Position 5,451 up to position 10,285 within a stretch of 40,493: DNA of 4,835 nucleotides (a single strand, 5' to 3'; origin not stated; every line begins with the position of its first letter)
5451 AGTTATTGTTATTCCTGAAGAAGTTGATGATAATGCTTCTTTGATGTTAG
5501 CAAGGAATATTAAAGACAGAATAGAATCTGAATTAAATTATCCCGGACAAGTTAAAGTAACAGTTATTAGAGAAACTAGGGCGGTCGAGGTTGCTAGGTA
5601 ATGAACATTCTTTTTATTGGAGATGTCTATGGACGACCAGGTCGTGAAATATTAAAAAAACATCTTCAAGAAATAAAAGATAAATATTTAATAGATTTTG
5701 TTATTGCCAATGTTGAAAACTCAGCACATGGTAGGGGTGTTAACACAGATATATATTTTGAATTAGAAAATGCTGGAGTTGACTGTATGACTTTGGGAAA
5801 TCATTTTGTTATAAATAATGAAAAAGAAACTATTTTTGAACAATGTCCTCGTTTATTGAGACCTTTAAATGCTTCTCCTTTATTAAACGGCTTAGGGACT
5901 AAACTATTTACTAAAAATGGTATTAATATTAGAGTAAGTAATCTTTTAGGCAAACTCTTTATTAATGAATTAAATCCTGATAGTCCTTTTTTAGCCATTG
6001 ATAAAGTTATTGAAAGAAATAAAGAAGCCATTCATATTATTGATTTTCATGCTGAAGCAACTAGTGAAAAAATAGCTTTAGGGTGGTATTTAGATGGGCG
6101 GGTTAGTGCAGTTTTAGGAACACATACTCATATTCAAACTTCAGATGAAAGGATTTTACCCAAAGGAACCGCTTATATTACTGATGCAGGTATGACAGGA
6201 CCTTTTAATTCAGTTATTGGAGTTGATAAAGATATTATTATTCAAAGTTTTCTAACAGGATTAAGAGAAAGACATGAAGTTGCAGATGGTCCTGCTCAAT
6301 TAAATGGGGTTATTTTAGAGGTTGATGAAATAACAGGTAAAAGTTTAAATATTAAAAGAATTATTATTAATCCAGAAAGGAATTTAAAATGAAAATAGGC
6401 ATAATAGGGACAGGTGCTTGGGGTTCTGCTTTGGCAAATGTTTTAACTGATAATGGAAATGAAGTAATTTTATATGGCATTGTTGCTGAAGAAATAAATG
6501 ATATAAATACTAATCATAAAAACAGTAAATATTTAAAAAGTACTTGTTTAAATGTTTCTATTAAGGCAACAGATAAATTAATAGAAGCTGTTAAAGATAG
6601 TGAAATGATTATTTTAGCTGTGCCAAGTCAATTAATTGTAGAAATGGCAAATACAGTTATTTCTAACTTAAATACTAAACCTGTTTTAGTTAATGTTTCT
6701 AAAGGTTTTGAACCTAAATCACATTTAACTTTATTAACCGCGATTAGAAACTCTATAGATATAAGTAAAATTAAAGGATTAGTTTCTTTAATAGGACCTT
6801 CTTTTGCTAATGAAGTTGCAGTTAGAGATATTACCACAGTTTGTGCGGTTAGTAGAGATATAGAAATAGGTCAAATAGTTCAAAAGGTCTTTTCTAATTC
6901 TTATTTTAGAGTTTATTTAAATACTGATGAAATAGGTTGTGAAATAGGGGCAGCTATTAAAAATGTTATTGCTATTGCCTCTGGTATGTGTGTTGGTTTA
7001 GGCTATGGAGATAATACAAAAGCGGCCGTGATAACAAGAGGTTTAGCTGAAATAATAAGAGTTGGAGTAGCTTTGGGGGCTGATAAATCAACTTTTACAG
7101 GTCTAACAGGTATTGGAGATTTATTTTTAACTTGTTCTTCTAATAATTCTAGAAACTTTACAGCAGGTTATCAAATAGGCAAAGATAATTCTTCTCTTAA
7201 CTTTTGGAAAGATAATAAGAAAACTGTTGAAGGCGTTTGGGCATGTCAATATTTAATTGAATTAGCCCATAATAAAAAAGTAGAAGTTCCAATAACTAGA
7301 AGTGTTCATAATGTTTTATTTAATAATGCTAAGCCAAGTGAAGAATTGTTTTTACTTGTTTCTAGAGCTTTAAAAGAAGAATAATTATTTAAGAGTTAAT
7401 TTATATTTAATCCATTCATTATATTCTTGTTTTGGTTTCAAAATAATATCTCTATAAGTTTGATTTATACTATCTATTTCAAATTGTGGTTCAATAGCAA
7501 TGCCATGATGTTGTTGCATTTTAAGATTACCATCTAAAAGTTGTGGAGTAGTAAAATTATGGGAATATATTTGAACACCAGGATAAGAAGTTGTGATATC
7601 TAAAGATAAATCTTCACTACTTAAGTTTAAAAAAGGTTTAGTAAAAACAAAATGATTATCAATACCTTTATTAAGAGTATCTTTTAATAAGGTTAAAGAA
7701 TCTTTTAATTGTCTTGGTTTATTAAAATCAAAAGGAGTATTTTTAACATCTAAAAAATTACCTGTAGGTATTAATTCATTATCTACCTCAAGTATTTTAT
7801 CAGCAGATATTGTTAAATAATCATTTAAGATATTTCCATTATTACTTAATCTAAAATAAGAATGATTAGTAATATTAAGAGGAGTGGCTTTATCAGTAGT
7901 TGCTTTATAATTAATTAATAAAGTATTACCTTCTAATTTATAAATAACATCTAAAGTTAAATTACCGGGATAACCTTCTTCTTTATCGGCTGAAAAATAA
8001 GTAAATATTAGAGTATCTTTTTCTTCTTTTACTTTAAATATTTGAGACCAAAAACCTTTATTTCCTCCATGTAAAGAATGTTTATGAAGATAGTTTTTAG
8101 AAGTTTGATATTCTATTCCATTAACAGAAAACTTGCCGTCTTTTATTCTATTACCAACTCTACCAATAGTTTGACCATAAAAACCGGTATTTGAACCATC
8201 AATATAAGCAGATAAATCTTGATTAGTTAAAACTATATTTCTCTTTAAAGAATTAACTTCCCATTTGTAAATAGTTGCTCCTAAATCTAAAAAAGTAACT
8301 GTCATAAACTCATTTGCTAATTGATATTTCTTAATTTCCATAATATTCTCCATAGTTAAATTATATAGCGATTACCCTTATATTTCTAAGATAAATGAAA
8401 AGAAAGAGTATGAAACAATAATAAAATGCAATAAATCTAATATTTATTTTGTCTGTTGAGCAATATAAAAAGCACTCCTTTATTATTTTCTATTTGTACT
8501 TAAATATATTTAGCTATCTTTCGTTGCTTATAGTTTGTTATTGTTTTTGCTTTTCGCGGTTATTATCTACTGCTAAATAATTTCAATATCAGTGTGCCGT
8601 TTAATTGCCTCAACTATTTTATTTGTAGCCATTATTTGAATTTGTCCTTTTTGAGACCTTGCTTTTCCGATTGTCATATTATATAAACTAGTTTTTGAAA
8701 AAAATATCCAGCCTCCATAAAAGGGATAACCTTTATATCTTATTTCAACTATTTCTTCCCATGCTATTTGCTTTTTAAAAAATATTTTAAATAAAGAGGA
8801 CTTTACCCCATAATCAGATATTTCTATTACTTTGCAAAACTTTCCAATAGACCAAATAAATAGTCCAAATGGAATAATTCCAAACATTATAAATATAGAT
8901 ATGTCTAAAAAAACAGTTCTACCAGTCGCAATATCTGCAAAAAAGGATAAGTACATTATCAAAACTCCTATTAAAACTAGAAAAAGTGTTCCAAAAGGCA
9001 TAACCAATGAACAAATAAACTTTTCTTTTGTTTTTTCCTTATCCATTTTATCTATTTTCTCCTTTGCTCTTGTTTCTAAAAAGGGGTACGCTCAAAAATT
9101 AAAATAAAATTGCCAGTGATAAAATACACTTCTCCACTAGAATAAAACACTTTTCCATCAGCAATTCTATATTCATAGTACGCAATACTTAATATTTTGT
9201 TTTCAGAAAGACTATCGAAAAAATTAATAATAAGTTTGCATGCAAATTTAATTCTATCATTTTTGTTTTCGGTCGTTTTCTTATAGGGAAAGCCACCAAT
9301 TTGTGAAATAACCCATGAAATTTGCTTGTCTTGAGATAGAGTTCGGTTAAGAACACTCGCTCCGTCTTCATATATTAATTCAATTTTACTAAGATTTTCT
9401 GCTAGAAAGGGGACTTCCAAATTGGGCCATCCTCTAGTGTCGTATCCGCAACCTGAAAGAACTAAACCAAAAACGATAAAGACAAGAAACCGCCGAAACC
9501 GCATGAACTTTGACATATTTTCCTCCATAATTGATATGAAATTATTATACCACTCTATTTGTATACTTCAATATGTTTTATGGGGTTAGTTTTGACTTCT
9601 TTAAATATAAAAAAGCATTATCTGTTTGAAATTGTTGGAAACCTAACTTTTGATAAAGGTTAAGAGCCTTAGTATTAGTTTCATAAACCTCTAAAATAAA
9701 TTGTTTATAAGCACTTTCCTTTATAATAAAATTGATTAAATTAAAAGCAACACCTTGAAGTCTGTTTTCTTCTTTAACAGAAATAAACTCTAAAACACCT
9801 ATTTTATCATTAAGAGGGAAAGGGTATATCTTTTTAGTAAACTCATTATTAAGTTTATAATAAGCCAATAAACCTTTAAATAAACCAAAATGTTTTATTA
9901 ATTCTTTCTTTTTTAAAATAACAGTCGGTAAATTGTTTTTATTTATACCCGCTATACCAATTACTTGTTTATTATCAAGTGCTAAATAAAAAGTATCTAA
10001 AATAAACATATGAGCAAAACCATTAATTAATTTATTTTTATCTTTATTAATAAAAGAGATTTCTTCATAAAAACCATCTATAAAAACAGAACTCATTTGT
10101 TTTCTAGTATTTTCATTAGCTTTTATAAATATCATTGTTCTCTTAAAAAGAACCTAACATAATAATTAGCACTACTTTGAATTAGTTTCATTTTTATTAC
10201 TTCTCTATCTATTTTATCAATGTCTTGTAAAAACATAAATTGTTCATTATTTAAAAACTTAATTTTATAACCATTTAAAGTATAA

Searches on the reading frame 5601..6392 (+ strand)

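Call 9: search_protein_families(library=pfam, proteins=[window:5601-6392:+], max_evalue=0.001)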
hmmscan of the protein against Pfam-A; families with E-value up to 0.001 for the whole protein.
window:5601-6392:+ (263 aa): 2 families
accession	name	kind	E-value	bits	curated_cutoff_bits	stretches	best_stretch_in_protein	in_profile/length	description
PF13277.11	YmdB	-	5.5e-98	327.7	27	1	4-254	1-253/253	YmdB-like protein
PF00149.33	Metallophos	-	1.5e-06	29.2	21.5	1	1-178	1-190/191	Calcineurin-like phosphoesterase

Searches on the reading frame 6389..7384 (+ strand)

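Call 9: search_protein_families(library=pfam, proteins=[window:6389-7384:+], max_evalue=0.001)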
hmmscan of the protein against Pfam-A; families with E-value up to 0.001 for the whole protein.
window:6389-7384:+ (331 aa): 10 families
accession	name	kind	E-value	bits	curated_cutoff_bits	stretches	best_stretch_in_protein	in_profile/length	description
PF07479.19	NAD_Gly3P_dh_C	-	2.6e-51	174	25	1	180-318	1-139/142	NAD-dependent glycerol-3-phosphate dehydrogenase C-terminus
PF01210.29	NAD_Gly3P_dh_N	-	1.2e-41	142.7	23.1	1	2-158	1-155/158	NAD-dependent glycerol-3-phosphate dehydrogenase N-terminus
PF20618.3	GPD_NAD_C_bact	-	1.7e-16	60.9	27.6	1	240-306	1-66/66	Bacterial GPD, NAD-dependent C-terminal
PF03807.23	F420_oxidored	-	7e-10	39.8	21.6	1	2-104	1-92/94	NADP oxidoreductase coenzyme F420-dependent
PF03446.21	NAD_binding_2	-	2.5e-06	28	21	1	2-104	1-93/161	NAD binding domain of 6-phosphogluconate dehydrogenase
PF02558.23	ApbA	-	6.9e-06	26.2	22.2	1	3-101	1-97/150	Ketopantoate reductase PanE/ApbA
PF02153.23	PDH_N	-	0.0001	22.3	26.5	1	41-103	17-78/154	Prephenate dehydrogenase, nucleotide-binding domain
PF07991.19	KARI_N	-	0.00013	22.1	20.6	1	2-108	6-98/165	Acetohydroxy acid isomeroreductase, NADPH-binding domain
PF02737.24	3HCDH_N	-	0.00026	21.4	22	1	2-97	1-93/180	3-hydroxyacyl-CoA dehydrogenase, NAD binding domain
PF03721.20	UDPG_MGDP_dh_N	-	0.00057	19.9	27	1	1-79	1-85/187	UDP-glucose/GDP-mannose dehydrogenase family, NAD binding domain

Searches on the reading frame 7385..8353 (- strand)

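Call 9: search_protein_families(library=pfam, proteins=[window:7385-8353:-], max_evalue=0.001)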
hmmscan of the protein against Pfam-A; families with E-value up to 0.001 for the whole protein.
window:7385-8353:- (322 aa): 1 family
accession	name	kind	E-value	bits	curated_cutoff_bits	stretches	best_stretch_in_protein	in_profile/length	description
PF01263.26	Aldose_epim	-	3.5e-73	247.1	27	1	9-318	2-299/299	Aldose 1-epimerase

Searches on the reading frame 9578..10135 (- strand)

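Call 9: search_protein_families(library=pfam, proteins=[window:9578-10135:-], max_evalue=0.001)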
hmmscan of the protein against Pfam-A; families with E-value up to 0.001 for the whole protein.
window:9578-10135:- (185 aa): 4 families
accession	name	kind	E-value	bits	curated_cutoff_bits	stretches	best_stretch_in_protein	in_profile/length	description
PF00583.31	Acetyltransf_1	-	5.9e-09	36.7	20.7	1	48-166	34-116/116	Acetyltransferase (GNAT) family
PF13508.13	Acetyltransf_7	-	1.6e-08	35.2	27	1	112-168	29-84/84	Acetyltransferase (GNAT) domain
PF08445.16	FR47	-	3.9e-06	27.2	22.1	1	108-170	17-81/86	FR47-like protein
PF13673.13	Acetyltransf_10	-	0.00013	22.4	23.6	0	114-169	53-110/128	Acetyltransferase (GNAT) domain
